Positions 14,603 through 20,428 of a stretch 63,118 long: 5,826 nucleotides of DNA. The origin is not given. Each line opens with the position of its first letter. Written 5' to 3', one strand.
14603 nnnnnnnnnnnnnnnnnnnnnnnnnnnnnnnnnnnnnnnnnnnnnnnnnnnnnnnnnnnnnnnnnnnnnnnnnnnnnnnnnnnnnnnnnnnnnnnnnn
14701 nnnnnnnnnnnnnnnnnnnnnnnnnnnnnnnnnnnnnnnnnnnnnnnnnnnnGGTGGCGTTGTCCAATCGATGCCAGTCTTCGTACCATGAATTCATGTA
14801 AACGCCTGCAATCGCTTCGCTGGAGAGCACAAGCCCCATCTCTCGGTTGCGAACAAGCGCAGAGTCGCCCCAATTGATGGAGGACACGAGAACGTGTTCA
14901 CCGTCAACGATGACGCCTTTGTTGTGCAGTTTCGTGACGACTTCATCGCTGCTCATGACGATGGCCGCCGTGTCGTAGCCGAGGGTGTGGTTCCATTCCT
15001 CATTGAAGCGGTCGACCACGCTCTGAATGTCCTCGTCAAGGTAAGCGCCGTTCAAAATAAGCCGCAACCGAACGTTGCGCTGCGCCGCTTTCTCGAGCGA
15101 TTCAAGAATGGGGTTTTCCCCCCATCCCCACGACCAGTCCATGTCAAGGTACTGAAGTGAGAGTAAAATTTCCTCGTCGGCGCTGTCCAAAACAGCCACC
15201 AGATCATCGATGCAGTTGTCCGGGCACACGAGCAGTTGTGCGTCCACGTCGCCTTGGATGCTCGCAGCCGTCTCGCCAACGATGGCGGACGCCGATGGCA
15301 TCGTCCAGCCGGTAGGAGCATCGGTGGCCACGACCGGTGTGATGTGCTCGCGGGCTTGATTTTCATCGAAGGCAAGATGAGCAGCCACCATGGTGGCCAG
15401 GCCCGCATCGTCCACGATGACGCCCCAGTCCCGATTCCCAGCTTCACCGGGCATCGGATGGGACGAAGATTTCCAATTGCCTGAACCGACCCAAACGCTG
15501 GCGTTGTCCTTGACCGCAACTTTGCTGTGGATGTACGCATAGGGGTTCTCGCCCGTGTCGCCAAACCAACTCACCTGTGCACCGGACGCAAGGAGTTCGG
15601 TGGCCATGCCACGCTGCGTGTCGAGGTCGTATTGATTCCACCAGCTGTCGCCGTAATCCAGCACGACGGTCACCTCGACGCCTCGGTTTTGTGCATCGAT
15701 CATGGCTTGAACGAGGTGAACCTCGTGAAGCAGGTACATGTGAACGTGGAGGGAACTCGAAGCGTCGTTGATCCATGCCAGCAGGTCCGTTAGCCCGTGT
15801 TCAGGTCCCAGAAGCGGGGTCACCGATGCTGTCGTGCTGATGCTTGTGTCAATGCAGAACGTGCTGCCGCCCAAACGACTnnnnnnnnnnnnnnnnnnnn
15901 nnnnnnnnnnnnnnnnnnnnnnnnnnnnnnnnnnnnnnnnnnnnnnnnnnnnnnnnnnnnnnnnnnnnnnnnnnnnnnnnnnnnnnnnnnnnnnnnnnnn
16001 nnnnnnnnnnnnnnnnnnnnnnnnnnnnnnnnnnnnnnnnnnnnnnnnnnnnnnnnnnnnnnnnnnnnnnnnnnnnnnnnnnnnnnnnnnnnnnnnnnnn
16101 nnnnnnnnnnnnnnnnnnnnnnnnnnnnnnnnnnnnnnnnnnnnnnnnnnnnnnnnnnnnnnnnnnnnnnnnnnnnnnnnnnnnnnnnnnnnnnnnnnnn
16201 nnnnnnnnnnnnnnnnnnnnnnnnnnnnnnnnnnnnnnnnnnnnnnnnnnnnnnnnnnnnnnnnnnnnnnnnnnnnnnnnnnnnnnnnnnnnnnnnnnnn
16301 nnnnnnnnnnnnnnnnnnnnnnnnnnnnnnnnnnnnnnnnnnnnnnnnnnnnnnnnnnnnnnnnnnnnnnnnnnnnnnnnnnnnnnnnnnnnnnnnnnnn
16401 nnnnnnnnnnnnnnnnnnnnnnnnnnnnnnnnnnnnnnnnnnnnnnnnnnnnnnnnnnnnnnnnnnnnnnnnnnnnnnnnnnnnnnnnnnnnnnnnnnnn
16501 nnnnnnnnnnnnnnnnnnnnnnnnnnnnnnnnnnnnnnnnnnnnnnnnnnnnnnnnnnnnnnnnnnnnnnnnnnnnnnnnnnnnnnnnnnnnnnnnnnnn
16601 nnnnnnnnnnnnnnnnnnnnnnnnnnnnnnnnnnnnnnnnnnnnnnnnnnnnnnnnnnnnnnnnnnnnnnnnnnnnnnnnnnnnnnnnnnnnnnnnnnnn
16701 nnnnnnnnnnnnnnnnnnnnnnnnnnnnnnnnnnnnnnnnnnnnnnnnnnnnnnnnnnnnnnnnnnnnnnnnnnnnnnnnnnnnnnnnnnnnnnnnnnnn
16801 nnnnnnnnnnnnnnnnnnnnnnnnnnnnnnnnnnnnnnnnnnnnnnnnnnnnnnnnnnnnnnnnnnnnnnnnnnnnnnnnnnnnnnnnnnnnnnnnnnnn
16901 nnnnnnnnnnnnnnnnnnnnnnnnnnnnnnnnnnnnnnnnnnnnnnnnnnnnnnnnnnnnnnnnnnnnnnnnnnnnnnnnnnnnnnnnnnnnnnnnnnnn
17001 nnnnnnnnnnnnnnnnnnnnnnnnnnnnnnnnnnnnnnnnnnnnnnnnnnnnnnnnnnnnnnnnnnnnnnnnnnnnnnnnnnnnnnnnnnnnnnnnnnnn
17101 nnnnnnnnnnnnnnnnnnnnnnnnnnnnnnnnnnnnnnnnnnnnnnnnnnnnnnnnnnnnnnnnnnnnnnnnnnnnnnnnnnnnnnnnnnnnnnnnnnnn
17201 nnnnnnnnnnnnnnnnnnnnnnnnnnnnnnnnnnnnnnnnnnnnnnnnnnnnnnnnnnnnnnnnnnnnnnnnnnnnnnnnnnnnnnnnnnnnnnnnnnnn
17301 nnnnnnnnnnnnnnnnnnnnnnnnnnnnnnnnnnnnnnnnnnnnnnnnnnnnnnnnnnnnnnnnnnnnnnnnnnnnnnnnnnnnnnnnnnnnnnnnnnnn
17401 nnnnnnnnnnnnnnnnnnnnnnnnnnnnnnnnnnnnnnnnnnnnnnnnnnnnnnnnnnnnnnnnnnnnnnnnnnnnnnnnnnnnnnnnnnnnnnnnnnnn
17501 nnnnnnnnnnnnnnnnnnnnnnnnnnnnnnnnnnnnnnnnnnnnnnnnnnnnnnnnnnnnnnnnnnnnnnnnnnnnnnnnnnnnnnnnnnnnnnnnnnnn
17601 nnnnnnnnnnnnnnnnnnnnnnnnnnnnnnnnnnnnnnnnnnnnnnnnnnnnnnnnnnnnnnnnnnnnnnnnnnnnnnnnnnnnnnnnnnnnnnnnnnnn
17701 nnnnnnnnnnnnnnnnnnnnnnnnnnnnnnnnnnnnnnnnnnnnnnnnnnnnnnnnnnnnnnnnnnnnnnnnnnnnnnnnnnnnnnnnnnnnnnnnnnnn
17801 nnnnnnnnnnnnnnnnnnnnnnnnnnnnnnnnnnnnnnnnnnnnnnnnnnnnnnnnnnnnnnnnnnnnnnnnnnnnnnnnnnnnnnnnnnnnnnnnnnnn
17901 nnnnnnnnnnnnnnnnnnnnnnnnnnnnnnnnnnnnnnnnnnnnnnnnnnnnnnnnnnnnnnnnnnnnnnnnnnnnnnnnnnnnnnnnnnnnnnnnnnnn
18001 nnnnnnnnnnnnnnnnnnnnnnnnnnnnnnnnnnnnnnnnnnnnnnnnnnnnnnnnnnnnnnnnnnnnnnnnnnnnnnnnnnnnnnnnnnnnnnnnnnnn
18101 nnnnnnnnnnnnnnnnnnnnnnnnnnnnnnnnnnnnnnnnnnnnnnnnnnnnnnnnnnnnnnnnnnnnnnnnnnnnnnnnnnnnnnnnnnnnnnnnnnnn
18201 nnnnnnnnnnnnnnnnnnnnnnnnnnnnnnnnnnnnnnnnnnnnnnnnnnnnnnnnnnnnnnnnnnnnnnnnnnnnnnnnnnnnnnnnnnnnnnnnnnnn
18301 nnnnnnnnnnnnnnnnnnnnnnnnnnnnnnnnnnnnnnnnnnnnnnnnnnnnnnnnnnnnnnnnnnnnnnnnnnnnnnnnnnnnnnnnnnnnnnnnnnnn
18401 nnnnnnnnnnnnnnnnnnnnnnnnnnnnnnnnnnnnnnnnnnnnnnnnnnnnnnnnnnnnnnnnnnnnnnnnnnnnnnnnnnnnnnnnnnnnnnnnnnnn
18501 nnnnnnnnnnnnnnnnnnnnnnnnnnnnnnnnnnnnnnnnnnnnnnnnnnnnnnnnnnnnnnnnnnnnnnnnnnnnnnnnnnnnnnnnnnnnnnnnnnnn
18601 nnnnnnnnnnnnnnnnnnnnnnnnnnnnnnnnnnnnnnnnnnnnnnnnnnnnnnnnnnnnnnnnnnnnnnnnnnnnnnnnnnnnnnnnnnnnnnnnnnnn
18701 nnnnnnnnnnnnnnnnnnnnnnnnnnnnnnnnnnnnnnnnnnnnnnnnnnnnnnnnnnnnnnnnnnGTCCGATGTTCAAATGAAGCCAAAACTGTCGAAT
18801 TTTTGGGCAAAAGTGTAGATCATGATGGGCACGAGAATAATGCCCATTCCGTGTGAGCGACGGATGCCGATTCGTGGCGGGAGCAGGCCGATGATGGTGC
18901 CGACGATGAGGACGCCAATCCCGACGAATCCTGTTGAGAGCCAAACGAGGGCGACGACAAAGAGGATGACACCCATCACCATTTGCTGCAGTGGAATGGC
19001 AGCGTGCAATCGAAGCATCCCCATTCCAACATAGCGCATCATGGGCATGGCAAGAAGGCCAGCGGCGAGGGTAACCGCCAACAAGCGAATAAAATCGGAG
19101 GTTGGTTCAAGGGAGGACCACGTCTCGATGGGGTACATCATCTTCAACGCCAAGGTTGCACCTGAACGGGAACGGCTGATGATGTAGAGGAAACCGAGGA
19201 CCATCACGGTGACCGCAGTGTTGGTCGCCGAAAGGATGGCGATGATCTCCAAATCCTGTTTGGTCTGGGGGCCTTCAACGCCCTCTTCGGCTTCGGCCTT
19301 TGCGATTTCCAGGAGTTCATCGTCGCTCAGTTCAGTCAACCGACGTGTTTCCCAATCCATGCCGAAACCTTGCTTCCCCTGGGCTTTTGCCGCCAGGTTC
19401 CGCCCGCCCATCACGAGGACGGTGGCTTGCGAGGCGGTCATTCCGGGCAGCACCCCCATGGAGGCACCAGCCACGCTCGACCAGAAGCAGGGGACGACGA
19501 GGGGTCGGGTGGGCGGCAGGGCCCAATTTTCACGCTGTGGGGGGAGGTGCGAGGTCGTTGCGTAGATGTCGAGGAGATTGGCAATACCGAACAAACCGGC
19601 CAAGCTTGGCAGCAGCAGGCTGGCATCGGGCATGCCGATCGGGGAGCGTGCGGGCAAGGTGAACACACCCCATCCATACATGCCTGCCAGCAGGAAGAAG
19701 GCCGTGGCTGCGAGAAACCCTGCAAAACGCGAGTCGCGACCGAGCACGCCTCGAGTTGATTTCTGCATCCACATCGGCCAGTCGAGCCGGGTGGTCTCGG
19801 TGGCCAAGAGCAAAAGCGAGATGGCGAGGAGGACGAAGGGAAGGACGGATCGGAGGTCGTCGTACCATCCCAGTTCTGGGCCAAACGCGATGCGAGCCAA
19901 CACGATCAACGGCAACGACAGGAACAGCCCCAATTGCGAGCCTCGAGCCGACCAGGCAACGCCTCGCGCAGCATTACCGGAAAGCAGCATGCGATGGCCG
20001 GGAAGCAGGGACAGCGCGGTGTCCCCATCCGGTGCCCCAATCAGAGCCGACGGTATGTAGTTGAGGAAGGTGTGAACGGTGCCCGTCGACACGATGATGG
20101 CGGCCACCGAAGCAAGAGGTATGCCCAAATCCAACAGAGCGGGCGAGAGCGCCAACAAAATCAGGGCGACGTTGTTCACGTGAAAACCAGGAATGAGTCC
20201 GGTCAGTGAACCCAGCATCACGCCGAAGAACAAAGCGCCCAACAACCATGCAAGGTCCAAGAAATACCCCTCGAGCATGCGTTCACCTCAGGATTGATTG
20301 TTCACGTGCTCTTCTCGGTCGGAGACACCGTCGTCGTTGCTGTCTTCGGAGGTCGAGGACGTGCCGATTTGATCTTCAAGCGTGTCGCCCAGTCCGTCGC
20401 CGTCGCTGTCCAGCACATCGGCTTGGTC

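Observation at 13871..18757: Six lamin-tail domains fused to a double-HKD PLD-family hydrolase on a membrane tether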

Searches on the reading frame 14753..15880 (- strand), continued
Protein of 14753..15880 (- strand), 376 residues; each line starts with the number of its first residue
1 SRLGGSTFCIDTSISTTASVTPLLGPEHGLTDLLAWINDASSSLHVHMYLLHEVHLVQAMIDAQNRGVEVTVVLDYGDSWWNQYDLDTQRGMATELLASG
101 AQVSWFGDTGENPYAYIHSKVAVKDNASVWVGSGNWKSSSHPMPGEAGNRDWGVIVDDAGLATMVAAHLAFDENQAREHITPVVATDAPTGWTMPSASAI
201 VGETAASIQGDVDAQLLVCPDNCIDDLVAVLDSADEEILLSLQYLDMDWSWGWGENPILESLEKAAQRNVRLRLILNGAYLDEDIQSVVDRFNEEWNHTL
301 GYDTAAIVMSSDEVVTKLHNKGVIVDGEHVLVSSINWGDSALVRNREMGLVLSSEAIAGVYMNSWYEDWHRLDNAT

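Call 71: find_encoding_contigs(protein=P0335, flank=8000, max_places=2)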
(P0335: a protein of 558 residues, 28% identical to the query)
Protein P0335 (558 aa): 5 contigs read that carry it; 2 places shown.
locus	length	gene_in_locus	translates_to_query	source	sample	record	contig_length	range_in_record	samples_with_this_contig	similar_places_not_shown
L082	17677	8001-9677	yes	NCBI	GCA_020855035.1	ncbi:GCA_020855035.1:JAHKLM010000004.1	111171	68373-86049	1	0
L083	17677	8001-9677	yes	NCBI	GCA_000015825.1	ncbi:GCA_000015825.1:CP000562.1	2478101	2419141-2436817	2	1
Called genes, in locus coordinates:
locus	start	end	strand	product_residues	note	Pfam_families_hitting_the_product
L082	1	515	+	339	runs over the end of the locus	PF01594:AI-2E_transport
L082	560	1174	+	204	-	PF09997:DUF2238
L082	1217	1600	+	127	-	PF11964:SpoIIAA-like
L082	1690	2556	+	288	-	PF02811:PHP (weak), PF13263:PHP_C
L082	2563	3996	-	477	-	PF13396:PLDc_N, PF13091:PLDc_2, PF00614:PLDc (weak), PF13091:PLDc_2, PF00614:PLDc (weak)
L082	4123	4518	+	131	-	PF11964:SpoIIAA-like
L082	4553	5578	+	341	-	-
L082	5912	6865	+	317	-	PF00056:Ldh_1_N, PF02866:Ldh_1_C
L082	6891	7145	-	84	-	PF00736:EF1_GNE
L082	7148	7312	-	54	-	PF06906:DUF1272 (weak), PF07754:Ribosomal_aS21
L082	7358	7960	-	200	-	PF00696:AA_kinase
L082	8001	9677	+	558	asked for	PF13091:PLDc_2, PF00614:PLDc (faint), PF13091:PLDc_2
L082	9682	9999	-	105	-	PF13384:HTH_23 (faint), PF01381:HTH_3 (weak)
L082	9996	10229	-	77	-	PF13412:HTH_24 (weak)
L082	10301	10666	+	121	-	-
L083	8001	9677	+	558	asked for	PF13091:PLDc_2, PF00614:PLDc (faint), PF13091:PLDc_2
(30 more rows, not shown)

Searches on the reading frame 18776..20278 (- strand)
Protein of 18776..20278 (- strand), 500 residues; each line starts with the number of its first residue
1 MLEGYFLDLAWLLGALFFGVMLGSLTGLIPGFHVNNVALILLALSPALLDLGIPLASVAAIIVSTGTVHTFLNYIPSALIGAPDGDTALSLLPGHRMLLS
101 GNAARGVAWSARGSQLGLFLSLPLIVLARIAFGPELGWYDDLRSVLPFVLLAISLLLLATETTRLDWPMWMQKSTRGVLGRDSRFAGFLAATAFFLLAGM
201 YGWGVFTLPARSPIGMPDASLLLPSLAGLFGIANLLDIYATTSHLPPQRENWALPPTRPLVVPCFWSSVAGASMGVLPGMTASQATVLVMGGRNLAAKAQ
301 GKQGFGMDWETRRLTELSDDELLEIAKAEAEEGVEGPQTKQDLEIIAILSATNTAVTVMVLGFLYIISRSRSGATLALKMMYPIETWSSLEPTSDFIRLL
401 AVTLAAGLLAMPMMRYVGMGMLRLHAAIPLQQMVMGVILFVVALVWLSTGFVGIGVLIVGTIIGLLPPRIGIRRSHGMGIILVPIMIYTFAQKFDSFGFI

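Call 12: search_protein_families(library=pfam, proteins=[window:18776-20278:-], max_evalue=0.001)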
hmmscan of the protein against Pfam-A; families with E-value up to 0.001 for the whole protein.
window:18776-20278:- (500 aa): 1 family
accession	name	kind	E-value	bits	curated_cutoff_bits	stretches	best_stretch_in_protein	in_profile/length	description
PF01970.21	TctA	-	4.2e-42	144.7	28.9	2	13-300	1-274/423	Tripartite tricarboxylate transporter TctA family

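Call 48: search_protein_families(library=ncbifam, proteins=[window:18776-20278:-], max_evalue=0.001)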
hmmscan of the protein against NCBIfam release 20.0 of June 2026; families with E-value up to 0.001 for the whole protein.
window:18776-20278:- (500 aa): 0 families
